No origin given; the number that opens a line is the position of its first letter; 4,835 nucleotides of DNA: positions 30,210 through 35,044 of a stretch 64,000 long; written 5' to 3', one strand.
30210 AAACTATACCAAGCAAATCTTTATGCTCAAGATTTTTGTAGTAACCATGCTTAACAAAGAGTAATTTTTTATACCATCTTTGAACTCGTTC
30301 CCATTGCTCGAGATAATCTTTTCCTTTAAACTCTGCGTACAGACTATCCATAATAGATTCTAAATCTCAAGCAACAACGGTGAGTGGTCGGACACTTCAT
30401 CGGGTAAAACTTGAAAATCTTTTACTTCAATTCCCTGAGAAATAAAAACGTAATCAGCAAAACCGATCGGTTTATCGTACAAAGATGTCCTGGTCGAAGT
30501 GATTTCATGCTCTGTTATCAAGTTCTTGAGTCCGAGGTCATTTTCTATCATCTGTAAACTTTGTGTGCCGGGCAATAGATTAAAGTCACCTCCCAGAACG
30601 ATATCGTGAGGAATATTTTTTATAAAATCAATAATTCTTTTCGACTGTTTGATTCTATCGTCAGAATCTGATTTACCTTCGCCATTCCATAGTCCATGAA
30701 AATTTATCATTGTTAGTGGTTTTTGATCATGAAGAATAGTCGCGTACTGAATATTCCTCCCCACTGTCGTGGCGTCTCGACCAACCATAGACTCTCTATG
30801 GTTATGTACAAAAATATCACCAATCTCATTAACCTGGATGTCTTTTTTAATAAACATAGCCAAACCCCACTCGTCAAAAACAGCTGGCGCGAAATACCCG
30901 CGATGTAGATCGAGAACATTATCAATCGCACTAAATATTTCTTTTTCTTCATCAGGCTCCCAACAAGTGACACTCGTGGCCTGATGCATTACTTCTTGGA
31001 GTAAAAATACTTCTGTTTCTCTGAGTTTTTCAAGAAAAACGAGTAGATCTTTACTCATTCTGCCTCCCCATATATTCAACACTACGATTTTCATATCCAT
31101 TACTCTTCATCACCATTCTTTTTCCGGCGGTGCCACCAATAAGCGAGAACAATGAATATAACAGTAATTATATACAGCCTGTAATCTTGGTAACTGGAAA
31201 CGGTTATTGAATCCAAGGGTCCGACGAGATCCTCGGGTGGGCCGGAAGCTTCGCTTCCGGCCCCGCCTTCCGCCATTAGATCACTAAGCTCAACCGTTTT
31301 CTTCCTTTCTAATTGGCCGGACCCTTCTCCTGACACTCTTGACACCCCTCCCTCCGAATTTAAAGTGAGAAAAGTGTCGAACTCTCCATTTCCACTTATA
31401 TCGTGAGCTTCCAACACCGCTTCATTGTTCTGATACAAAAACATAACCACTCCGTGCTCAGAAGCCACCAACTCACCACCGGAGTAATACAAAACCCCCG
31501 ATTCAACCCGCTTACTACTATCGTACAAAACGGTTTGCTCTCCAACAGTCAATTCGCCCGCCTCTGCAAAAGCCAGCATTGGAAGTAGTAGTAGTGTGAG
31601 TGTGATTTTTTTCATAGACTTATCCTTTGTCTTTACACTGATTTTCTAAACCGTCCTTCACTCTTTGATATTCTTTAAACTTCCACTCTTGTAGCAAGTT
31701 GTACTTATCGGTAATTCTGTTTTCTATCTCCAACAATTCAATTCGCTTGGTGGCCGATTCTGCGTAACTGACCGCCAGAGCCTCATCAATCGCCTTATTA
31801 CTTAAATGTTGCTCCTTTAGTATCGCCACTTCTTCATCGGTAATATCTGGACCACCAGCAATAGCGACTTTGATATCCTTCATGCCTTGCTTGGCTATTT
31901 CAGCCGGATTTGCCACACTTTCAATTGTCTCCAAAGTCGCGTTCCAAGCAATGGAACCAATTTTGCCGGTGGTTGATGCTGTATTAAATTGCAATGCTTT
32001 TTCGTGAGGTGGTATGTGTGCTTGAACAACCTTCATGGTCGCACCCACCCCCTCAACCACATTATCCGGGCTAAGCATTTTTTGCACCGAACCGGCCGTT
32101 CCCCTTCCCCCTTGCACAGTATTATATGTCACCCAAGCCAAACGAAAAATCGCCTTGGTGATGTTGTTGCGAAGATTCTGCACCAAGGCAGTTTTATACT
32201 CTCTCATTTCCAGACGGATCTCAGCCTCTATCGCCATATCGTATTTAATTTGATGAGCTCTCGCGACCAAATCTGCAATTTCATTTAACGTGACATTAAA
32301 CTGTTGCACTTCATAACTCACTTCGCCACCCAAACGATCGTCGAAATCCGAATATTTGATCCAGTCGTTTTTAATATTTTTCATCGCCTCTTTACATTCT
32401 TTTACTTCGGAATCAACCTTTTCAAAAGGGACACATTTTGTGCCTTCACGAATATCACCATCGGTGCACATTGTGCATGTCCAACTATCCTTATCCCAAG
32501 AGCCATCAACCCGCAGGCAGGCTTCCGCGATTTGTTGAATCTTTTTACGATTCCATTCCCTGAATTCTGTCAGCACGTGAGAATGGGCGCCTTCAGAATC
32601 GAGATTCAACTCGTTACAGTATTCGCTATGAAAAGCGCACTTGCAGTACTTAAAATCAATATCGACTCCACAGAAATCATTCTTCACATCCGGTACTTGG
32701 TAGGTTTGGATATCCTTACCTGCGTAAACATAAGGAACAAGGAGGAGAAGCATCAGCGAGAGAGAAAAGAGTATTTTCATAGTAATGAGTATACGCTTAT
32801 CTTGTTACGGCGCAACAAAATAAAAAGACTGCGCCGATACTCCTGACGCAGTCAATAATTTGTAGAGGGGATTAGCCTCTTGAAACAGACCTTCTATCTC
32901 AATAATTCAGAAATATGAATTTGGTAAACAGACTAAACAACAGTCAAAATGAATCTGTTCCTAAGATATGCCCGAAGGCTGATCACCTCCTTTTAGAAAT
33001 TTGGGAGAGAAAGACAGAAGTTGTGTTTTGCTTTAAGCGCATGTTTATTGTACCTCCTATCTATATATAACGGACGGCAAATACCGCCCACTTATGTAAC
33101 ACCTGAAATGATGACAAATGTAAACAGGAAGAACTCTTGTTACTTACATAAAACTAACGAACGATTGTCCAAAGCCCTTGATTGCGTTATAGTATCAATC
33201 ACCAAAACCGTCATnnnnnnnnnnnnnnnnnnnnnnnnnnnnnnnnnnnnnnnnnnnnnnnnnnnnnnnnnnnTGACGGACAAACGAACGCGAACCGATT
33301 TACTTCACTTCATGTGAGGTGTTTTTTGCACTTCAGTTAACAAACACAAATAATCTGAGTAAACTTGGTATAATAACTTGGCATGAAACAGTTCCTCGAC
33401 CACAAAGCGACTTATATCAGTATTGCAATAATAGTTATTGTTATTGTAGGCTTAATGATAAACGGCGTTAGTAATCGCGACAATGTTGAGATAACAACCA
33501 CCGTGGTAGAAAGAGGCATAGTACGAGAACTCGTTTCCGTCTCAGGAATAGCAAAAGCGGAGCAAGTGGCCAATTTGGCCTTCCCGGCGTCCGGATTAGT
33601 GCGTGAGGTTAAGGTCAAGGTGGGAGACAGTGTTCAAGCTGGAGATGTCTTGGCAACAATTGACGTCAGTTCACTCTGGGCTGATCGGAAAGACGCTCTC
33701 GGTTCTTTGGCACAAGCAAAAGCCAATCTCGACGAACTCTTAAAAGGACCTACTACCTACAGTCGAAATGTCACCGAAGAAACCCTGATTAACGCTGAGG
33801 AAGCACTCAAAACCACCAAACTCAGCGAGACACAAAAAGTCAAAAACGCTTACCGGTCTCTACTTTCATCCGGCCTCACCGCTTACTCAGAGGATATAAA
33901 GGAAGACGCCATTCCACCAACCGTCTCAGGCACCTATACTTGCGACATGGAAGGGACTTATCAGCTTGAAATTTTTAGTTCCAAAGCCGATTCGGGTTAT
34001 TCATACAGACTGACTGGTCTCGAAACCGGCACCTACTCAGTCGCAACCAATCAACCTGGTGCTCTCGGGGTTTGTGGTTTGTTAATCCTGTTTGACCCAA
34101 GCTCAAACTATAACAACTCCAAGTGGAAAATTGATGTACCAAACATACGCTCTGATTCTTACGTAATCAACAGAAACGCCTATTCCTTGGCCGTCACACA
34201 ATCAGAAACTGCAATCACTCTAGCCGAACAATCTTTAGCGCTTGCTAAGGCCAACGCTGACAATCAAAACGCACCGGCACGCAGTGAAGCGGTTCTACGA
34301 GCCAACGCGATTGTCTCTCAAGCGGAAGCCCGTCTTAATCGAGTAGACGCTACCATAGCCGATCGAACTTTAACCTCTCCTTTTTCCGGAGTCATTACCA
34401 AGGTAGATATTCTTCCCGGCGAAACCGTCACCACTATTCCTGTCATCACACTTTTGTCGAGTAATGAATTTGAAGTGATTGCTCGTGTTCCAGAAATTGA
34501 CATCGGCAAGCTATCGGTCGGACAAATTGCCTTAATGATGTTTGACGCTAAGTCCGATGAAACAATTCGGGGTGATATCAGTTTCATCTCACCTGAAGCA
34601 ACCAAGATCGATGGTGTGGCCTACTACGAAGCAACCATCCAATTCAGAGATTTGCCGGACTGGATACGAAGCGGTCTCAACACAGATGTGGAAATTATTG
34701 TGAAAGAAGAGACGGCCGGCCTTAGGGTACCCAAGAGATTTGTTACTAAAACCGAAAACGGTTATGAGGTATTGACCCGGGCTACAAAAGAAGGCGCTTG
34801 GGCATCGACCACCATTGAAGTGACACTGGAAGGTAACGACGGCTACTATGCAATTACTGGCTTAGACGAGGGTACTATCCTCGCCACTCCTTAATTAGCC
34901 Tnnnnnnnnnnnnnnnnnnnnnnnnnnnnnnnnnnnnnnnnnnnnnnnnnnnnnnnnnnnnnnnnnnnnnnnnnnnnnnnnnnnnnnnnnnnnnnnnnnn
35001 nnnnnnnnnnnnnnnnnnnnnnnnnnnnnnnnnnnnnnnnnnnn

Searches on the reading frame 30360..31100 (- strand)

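Call 74: search_protein_families(library=pfam, proteins=[window:30360-31100:-], max_evalue=0.0001)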
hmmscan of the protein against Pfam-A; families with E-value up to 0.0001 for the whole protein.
window:30360-31100:- (246 aa): 1 family
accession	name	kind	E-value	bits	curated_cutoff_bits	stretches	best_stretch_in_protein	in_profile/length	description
PF03372.29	Exo_endo_phos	-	1.4e-13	51.6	24.5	1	8-239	3-225/225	Endonuclease/Exonuclease/phosphatase family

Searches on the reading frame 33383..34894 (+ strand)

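Call 75: search_protein_families(library=pfam, proteins=[window:33383-34894:+], max_evalue=0.0001)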
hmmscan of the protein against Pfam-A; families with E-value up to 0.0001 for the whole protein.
window:33383-34894:+ (503 aa): 4 families
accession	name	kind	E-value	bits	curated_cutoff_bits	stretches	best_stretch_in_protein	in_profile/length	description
PF16576.10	HlyD_D23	-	7e-17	61.9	30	1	278-406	56-188/214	Barrel-sandwich domain of CusB or HlyD membrane-fusion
PF13437.12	HlyD_3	-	1.3e-16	61.7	22.2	1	329-421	1-95/106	HlyD family secretion protein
PF13533.13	Biotin_lipoyl_2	-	1.6e-11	44.1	29.8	1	64-94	2-32/32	Biotin-lipoyl like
PF00364.28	Biotin_lipoyl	-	1.6e-06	28.3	22.1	0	67-93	47-73/73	Biotin-requiring enzyme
